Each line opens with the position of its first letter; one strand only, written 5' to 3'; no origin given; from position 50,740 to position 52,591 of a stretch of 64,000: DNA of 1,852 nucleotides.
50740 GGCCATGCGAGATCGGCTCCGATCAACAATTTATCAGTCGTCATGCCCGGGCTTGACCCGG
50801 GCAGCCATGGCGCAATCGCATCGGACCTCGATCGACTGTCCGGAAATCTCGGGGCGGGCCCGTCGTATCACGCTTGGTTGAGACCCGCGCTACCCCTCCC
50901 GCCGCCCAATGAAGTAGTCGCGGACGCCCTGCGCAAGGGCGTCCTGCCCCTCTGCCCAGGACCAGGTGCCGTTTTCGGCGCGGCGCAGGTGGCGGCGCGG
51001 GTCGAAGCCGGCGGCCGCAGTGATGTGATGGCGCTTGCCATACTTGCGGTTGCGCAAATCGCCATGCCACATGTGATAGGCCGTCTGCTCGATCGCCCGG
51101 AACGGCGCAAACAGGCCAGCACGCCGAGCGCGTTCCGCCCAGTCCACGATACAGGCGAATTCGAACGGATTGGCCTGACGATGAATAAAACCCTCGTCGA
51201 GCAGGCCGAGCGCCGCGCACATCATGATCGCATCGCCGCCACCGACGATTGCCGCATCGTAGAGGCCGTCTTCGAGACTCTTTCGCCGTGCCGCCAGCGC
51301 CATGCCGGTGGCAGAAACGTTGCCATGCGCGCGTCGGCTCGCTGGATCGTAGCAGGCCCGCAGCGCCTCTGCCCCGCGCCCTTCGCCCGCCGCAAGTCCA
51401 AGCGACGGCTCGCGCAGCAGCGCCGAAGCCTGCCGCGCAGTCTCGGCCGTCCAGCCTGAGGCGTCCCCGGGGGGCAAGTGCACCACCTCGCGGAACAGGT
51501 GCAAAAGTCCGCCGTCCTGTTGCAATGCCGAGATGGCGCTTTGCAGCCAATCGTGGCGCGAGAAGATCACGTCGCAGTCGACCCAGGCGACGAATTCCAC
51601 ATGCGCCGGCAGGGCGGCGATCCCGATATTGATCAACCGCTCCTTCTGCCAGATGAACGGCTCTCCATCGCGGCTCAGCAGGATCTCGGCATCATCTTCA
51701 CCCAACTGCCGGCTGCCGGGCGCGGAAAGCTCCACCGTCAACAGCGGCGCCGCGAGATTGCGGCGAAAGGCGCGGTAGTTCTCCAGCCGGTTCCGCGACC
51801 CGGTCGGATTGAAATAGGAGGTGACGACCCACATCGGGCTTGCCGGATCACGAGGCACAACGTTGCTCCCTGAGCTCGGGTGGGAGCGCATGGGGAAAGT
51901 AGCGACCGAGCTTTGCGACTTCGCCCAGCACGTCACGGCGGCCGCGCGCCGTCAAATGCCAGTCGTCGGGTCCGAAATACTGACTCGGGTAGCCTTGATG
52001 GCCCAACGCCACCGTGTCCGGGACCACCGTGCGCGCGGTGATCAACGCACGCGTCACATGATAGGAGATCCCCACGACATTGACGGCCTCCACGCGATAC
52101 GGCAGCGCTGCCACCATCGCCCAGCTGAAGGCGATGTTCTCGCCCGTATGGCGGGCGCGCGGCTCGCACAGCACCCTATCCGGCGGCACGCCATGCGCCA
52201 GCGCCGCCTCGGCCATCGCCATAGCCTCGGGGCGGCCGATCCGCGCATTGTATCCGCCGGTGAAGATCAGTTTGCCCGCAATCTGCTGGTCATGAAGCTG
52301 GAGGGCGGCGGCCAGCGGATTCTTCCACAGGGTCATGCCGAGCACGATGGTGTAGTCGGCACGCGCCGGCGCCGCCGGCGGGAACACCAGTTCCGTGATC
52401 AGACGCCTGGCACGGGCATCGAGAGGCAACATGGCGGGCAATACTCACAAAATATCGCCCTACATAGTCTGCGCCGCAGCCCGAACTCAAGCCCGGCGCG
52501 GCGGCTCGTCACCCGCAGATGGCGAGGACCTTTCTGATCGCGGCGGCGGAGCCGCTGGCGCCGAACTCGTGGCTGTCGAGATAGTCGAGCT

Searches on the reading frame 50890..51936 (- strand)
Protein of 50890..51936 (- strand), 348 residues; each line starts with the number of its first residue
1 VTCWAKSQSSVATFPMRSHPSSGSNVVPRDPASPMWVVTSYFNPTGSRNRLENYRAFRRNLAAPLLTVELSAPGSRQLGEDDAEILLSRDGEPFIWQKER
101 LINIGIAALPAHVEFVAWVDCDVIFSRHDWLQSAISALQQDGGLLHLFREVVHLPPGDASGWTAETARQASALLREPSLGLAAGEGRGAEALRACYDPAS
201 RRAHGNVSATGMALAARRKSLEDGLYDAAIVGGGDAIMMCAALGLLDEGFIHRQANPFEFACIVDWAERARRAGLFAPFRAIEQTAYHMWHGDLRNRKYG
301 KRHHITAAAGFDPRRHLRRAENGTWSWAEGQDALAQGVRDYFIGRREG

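Call 6: search_protein_families(library=pfam, proteins=[window:50890-51936:-], max_evalue=0.1)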
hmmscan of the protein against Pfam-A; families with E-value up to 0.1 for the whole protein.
window:50890-51936:- (348 aa): 0 families

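Call 49: search_protein_families(library=pfam, proteins=[window:50890-51936:-], max_evalue=1)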
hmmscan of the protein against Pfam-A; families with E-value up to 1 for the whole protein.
window:50890-51936:- (348 aa): 1 family
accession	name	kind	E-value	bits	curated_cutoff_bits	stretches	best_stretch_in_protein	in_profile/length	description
PF12041.13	DELLA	-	0.28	11.6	23.8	1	131-163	26-57/69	Transcriptional regulator DELLA protein N terminal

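Call 71: search_protein_families(library=ncbifam, proteins=[window:50890-51936:-], max_evalue=1)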
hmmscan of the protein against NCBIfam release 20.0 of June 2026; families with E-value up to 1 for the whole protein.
window:50890-51936:- (348 aa): 1 family
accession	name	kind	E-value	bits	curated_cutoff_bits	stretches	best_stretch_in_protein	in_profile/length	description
NF006618.0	PRK09185.1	subfamily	0.13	11.3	407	1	208-241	162-195/394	beta-ketoacyl-ACP synthase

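Call 76: predict_structure(protein=window:50890-51834:-)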
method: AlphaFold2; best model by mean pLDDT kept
length: 314 residues; sequences in the alignment: 1
mean_pLDDT: 36.7   pTM: 0.24
mean pLDDT of the five models: 36.7, 33.2, 31.7, 31.4, 30.6
residues with pLDDT >= 90: 0; 70-90: 0; 50-70: 19; < 50: 295
segments of 3 or more residues with pLDDT < 50: 1-277, 304-314
pLDDT, mean of each block of 10 residues (from residue 1): 26 38 36 28 35 40 41 26 26 32 31 27 31 37 30 32 31 34 37 39 43 41 43 43 41 42 35 43 52 51 47 37
secondary structure, 60 per line:
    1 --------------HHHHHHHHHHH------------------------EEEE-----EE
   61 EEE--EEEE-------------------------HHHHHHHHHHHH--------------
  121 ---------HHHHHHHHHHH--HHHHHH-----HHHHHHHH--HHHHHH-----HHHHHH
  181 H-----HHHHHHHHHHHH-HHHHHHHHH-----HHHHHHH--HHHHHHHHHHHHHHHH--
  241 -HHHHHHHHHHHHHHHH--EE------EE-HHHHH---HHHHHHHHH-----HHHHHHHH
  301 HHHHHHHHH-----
elements in order: H15-25 E50-53 E59-63 E66-69 H95-106 H130-140 H143-148 H154-161 H164-169 H175-181 H187-198 H200-208 H214-220 H223-238 H242-257 H271-275 H279-287 H293-309

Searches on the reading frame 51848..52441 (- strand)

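Call 6: search_protein_families(library=pfam, proteins=[window:51848-52441:-], max_evalue=0.1)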
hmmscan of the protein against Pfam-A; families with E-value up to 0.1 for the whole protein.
window:51848-52441:- (197 aa): 1 family
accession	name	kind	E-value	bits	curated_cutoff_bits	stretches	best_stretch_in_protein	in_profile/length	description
PF02698.23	DUF218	-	5.5e-19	68.9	27.6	1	29-155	1-110/133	DUF218 domain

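Call 71: search_protein_families(library=ncbifam, proteins=[window:51848-52441:-], max_evalue=1)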
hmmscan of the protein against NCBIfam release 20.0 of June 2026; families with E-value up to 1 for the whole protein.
window:51848-52441:- (197 aa): 1 family
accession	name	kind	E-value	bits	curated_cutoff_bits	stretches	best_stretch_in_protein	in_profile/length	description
NF007794.0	PRK10494.1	equivalog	0.038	13.4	205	1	46-133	112-194/259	envelope biogenesis factor ElyC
